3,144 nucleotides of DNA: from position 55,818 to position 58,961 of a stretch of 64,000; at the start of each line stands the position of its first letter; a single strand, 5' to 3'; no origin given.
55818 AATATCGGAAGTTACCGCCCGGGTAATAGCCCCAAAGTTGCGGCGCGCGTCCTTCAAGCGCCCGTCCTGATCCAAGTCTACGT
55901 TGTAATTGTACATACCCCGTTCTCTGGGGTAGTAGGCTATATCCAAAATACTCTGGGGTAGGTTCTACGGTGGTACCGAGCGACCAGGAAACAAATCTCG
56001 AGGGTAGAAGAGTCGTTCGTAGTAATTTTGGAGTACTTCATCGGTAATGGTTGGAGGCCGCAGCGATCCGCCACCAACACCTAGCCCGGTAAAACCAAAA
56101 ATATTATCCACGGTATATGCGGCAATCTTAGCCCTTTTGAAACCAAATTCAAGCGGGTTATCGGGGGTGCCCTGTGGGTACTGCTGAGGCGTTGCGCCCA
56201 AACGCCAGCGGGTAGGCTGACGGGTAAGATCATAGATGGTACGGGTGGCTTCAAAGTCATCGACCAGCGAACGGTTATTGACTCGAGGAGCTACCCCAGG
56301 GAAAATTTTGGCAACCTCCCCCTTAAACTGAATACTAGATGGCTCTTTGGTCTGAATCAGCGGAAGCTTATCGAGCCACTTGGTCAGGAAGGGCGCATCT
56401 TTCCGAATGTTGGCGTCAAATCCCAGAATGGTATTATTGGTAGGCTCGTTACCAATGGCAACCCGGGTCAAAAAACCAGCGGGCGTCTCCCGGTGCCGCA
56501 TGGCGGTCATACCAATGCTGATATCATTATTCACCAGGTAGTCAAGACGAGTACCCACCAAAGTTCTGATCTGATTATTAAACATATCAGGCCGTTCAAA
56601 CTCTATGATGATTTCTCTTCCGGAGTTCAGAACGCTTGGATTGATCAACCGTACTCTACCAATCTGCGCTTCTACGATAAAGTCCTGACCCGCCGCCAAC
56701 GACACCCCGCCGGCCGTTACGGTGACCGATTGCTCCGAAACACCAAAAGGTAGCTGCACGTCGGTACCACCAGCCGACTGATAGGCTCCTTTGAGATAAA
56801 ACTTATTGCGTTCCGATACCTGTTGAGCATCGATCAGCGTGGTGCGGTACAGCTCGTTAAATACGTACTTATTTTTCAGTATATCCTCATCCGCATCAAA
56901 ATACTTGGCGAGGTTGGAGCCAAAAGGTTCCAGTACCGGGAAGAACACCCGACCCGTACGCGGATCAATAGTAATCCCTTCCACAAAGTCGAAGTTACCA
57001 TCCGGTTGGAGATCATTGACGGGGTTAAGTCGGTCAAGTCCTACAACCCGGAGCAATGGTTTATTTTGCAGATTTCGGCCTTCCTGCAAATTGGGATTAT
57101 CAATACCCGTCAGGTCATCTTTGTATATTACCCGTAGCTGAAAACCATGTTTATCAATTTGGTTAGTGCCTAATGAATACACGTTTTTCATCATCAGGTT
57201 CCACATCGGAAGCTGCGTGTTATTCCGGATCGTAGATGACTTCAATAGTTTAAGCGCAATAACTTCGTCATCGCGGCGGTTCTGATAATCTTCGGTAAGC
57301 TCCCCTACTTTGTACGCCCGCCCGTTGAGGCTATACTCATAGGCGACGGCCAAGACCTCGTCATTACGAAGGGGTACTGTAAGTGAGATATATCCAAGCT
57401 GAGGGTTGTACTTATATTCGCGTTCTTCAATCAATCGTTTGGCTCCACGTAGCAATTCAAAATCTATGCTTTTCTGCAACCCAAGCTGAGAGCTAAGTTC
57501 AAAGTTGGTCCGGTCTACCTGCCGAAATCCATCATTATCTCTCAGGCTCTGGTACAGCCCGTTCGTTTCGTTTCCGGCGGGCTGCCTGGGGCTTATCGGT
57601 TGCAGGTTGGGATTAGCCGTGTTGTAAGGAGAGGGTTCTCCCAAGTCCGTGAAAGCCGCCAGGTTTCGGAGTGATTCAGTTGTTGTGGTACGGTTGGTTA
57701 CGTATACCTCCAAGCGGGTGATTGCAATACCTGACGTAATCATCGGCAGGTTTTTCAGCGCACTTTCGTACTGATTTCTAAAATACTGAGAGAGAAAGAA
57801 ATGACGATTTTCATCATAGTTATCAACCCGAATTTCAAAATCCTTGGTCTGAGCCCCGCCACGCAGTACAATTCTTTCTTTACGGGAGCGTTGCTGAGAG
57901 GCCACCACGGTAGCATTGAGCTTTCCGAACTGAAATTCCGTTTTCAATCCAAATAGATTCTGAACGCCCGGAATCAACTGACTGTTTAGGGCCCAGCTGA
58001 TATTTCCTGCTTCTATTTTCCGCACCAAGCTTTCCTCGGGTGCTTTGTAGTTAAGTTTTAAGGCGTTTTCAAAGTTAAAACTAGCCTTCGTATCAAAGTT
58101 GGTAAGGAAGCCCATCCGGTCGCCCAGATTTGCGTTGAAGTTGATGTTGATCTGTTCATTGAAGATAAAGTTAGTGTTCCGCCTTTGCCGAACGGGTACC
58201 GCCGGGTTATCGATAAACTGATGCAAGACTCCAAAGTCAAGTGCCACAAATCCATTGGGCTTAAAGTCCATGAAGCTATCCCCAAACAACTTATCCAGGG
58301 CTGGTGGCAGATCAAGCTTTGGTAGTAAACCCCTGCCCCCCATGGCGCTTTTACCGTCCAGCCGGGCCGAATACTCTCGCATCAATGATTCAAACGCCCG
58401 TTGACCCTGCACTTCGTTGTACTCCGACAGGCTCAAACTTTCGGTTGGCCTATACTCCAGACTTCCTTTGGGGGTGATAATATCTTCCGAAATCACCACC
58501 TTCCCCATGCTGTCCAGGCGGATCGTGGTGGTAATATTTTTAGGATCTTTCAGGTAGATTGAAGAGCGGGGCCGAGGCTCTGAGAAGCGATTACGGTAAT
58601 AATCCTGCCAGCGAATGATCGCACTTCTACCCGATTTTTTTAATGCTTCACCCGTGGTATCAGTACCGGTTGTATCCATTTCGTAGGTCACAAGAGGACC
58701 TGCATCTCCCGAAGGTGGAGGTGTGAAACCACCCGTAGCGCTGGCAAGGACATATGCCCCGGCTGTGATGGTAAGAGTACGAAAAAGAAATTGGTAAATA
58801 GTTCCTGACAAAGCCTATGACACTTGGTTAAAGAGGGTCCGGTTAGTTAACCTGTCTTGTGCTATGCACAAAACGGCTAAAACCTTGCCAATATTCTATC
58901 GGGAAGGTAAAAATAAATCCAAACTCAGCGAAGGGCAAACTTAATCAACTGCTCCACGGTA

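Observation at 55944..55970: Single in-frame TAG inside the T9SS translocon gene sprA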

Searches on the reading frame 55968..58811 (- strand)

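Call 5: search_protein_families(library=pfam, proteins=[window:55968-58811:-])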
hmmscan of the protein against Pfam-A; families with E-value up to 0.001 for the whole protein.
window:55968-58811:- (948 aa): 1 family
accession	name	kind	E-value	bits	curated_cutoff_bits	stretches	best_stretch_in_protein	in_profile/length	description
PF14349.11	SprA_N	-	1.6e-19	70.6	27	1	182-383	97-343/510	Motility related/secretion protein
